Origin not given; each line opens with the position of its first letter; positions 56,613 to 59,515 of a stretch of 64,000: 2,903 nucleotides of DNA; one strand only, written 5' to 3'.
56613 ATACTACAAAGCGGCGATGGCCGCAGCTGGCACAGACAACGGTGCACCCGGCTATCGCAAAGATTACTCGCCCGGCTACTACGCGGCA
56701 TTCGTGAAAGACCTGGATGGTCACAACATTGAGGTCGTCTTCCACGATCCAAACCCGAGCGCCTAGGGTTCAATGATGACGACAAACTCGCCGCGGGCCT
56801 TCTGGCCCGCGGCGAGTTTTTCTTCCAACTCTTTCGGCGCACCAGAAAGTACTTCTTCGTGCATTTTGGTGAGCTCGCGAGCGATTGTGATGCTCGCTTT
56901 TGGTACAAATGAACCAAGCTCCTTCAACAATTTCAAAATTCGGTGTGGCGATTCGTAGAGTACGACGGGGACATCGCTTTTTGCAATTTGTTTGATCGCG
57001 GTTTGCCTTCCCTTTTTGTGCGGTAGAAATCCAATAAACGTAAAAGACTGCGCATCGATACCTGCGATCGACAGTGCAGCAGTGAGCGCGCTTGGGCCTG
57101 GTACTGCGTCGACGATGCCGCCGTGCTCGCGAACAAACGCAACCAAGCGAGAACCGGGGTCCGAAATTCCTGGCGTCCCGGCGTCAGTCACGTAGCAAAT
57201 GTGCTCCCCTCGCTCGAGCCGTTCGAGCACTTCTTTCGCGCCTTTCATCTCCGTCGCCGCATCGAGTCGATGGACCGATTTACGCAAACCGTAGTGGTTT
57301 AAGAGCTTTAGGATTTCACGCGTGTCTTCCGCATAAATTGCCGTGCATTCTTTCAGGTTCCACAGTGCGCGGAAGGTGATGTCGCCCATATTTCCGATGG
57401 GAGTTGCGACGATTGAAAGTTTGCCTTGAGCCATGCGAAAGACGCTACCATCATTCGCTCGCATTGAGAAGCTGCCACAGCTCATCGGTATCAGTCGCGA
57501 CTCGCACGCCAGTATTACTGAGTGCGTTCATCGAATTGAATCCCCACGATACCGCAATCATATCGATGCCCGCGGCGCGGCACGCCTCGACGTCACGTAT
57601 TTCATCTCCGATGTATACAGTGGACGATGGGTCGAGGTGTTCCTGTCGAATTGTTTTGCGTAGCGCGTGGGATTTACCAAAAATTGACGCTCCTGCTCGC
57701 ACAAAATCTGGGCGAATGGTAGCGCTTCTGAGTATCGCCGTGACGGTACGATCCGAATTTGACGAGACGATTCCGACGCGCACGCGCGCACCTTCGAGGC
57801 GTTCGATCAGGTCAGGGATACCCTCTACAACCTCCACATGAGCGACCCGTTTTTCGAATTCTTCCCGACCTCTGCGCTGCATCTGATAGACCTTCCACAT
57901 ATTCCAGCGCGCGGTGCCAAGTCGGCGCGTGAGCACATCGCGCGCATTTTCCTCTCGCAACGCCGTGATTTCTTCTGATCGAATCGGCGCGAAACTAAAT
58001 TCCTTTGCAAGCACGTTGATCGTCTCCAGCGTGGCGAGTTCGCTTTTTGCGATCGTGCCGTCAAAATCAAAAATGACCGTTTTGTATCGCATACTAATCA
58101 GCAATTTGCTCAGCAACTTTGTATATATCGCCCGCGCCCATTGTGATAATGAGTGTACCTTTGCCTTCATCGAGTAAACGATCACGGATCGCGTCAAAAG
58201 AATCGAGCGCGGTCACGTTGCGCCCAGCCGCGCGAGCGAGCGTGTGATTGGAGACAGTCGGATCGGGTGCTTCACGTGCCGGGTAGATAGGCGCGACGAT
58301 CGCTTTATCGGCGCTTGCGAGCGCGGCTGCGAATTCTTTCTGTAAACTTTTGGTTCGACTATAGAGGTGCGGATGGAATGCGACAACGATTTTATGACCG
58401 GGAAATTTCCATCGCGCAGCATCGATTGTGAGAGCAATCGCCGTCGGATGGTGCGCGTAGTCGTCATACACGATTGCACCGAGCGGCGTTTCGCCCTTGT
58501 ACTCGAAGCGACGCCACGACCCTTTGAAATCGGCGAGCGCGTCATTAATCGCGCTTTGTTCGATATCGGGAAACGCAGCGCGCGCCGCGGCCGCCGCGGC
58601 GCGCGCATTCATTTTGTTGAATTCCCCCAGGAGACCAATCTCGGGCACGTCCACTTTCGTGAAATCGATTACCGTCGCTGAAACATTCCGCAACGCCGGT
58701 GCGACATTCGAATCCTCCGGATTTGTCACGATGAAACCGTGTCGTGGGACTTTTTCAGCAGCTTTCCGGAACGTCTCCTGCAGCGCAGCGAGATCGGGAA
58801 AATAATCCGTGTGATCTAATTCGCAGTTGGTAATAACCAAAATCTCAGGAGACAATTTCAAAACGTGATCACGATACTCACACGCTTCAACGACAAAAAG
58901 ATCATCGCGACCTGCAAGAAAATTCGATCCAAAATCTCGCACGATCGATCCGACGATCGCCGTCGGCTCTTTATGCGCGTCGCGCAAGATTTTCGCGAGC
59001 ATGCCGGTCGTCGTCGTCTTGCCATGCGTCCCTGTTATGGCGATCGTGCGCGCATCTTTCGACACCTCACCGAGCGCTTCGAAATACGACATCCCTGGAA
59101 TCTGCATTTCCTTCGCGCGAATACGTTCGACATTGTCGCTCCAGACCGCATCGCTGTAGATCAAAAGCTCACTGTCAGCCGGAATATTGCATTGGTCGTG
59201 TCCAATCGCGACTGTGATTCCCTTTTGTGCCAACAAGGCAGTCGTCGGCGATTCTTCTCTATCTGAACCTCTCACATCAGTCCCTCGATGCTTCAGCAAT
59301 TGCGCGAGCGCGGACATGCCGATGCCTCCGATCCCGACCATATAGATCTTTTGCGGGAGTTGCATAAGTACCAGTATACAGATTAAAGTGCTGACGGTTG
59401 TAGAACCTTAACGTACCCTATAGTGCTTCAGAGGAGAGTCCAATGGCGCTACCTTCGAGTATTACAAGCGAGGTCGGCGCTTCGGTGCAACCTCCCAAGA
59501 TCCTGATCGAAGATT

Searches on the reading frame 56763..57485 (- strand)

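Call 14: search_protein_families(library=pfam, proteins=[window:56763-57485:-], max_evalue=0.001)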
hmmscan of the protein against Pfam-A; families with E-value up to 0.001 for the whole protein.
window:56763-57485:- (240 aa): 1 family
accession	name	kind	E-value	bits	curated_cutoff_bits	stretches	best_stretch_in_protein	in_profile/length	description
PF00590.25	TP_methylase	-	1.1e-29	104.3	27.8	1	22-219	1-210/212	Tetrapyrrole (Corrin/Porphyrin) Methylases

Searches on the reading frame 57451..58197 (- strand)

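Call 14: search_protein_families(library=pfam, proteins=[window:57451-58197:-], max_evalue=0.001)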
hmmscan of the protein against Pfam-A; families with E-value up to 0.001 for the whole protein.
window:57451-58197:- (248 aa): 4 families
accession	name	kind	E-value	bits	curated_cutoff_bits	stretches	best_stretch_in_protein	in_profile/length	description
PF13419.12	HAD_2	-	8.5e-29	101.4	23.8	1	41-216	1-178/178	Haloacid dehalogenase-like hydrolase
PF00702.32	Hydrolase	-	1.8e-17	64.8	26.4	1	38-210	1-191/191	haloacid dehalogenase-like hydrolase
PF12710.13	HAD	-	5.9e-11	43.6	27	1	41-205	1-187/189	haloacid dehalogenase-like hydrolase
PF13242.12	Hydrolase_like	-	3.6e-06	27.2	22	1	176-227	5-59/75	HAD-hyrolase-like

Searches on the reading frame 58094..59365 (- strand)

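Call 15: search_protein_families(library=pfam, proteins=[window:58094-59365:-], max_evalue=0.001)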
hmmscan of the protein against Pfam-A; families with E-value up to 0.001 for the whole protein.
window:58094-59365:- (423 aa): 3 families
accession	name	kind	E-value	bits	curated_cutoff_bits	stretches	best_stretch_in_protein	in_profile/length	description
PF01225.30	Mur_ligase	-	6.3e-22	78.2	21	1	6-104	1-93/95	Mur ligase family, catalytic domain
PF08245.18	Mur_ligase_M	-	1.3e-16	61.6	24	1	110-236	1-146/200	Mur ligase middle domain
PF02875.26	Mur_ligase_C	-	2.7e-16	61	28.4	1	285-412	1-127/127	Mur ligase, glutamate ligase domain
